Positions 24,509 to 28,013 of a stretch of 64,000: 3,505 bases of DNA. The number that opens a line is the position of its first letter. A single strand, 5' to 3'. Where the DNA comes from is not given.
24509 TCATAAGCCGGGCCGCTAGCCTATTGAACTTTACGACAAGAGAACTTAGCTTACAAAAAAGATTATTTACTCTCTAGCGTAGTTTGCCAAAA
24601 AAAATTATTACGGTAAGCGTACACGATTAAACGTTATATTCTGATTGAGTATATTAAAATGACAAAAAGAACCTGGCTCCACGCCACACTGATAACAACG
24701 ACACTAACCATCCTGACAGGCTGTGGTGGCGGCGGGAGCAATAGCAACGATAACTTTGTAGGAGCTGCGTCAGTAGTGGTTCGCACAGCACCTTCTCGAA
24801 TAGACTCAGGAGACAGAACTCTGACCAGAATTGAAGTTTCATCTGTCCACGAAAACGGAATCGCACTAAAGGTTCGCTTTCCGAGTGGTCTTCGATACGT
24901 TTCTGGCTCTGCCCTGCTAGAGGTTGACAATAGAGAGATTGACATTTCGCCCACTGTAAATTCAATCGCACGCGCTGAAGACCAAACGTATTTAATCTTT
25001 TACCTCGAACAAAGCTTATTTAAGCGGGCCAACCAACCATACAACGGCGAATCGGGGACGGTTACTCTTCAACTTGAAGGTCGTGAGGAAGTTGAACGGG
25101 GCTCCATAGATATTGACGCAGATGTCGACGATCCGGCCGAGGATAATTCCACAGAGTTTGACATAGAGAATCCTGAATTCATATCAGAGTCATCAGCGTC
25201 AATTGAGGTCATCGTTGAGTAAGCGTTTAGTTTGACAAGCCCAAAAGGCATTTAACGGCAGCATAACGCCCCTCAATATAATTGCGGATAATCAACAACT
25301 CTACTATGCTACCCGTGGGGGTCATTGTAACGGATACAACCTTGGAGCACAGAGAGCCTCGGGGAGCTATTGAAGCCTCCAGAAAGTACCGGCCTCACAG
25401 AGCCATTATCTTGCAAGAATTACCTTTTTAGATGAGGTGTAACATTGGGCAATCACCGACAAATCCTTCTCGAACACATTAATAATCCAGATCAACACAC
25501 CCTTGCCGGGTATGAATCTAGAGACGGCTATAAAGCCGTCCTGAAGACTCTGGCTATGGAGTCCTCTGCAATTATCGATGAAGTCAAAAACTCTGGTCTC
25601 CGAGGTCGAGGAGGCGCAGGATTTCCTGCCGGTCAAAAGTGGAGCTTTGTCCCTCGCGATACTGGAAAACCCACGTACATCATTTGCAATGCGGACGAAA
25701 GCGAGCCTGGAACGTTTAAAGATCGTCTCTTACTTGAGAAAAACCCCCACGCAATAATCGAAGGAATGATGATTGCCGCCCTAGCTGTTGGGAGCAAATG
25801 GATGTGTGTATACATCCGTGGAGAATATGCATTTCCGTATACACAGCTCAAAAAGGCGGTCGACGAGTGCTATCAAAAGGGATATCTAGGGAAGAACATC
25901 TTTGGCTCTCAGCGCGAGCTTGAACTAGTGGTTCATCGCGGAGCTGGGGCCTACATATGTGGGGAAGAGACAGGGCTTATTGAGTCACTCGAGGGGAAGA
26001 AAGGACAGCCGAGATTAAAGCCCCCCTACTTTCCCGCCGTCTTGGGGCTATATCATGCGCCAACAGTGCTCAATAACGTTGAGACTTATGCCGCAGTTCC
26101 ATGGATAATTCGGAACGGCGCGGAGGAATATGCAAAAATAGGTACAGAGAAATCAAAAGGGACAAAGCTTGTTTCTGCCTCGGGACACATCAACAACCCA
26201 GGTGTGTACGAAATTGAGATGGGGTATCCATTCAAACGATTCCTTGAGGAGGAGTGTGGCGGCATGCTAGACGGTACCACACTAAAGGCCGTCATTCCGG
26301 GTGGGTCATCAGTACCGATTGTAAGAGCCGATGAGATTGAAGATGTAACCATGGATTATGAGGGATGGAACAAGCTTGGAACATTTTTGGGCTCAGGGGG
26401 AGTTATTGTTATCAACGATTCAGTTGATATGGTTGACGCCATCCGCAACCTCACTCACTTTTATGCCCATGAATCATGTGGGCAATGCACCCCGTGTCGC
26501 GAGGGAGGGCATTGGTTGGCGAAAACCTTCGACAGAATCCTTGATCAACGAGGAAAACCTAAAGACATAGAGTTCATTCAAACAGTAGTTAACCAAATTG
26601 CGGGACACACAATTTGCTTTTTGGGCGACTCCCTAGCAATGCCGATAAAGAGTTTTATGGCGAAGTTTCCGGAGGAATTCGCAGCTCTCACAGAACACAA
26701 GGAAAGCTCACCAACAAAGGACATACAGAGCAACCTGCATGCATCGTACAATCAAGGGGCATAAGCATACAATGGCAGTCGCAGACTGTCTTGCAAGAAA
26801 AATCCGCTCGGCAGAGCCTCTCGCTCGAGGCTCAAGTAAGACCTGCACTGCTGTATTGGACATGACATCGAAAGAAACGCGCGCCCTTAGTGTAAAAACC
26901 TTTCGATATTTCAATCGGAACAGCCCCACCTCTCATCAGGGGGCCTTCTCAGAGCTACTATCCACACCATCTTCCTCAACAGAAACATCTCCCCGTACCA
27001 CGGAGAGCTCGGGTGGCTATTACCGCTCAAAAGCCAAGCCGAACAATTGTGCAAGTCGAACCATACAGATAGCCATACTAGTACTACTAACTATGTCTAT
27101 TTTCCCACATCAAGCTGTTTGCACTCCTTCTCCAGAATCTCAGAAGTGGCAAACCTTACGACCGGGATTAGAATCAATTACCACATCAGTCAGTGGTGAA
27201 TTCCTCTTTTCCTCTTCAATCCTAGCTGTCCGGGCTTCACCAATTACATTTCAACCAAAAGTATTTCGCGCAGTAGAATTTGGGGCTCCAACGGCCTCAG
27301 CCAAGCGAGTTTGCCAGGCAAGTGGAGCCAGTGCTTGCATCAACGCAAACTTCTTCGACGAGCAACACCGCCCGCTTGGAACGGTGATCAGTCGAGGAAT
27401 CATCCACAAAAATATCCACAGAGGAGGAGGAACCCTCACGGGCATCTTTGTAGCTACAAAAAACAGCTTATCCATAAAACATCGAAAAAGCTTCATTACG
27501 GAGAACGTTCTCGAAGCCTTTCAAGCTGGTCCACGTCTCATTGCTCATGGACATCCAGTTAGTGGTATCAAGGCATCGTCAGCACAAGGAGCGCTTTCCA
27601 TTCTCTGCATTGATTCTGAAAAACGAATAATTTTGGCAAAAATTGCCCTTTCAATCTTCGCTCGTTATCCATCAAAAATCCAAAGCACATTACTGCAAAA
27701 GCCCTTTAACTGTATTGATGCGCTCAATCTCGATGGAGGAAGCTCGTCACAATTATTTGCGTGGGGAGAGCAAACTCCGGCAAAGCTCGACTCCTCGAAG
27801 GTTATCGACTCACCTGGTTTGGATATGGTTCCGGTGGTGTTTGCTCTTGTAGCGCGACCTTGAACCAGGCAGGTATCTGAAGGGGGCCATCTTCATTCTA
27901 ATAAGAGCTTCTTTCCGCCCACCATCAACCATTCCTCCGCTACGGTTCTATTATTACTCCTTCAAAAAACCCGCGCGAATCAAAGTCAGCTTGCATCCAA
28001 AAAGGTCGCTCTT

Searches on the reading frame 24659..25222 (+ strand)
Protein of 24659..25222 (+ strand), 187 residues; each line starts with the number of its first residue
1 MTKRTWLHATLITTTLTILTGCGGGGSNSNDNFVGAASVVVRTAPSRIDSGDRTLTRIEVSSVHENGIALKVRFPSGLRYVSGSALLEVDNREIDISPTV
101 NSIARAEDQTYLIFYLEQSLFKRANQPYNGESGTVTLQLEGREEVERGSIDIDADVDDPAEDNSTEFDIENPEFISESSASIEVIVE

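Call 4: search_protein_families(library=pfam, proteins=[window:24659-25222:+], max_evalue=0.01)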
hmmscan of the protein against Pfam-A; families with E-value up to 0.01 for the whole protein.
window:24659-25222:+ (187 aa): 0 families

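Call 10: search_protein_families(library=ncbifam, proteins=[window:24659-25222:+], max_evalue=0.01)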
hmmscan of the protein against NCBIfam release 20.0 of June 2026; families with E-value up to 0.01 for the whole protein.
window:24659-25222:+ (187 aa): 0 families

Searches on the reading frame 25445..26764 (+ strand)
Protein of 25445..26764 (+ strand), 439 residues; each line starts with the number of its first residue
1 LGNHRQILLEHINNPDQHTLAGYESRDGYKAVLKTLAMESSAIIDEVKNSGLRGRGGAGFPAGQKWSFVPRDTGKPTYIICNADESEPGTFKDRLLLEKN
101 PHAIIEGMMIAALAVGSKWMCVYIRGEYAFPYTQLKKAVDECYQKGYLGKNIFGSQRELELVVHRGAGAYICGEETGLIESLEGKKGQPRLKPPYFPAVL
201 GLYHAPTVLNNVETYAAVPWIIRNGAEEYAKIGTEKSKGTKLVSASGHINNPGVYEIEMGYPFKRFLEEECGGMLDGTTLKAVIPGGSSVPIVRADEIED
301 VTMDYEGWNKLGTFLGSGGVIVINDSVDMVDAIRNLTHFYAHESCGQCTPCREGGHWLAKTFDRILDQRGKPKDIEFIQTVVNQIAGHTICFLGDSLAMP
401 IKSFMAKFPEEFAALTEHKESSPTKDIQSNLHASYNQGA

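Call 4: search_protein_families(library=pfam, proteins=[window:25445-26764:+], max_evalue=0.01)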
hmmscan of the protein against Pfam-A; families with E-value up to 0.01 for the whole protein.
window:25445-26764:+ (439 aa): 4 families
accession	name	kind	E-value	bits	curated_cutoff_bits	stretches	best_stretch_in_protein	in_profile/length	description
PF01512.22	Complex1_51K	-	7.2e-46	156.2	31.2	1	47-219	1-149/150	Nuo51 FMN-binding domain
PF10589.14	NADH_4Fe-4S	-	1e-28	99.4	23.5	1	331-414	1-84/85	NADH-ubiquinone oxidoreductase-F iron-sulfur binding region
PF22461.2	SLBB_2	-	9.1e-09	35.7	27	1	241-304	1-66/79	SLBB domain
PF10531.15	SLBB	-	4.1e-05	23.8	27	1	246-292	5-54/55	SLBB domain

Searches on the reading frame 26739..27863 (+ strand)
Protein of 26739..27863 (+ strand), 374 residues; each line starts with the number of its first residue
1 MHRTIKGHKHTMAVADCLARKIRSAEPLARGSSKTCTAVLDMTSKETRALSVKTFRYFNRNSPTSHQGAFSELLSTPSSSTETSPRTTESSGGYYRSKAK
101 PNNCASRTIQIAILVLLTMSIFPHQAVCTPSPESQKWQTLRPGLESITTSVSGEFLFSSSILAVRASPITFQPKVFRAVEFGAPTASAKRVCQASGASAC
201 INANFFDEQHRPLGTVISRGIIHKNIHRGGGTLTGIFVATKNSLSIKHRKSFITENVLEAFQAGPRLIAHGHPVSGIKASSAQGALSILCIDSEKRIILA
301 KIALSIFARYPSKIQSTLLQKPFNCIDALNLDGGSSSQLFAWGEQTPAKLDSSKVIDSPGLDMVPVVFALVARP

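Call 4: search_protein_families(library=pfam, proteins=[window:26739-27863:+], max_evalue=0.01)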
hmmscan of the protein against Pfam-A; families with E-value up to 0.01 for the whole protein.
window:26739-27863:+ (374 aa): 1 family
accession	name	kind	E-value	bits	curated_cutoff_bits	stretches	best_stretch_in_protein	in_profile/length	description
PF09992.14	NAGPA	-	5.9e-15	56.3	25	1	196-349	2-147/169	Phosphodiester glycosidase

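Call 10: search_protein_families(library=ncbifam, proteins=[window:26739-27863:+], max_evalue=0.01)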
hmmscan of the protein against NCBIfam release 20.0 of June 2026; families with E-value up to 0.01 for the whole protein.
window:26739-27863:+ (374 aa): 0 families
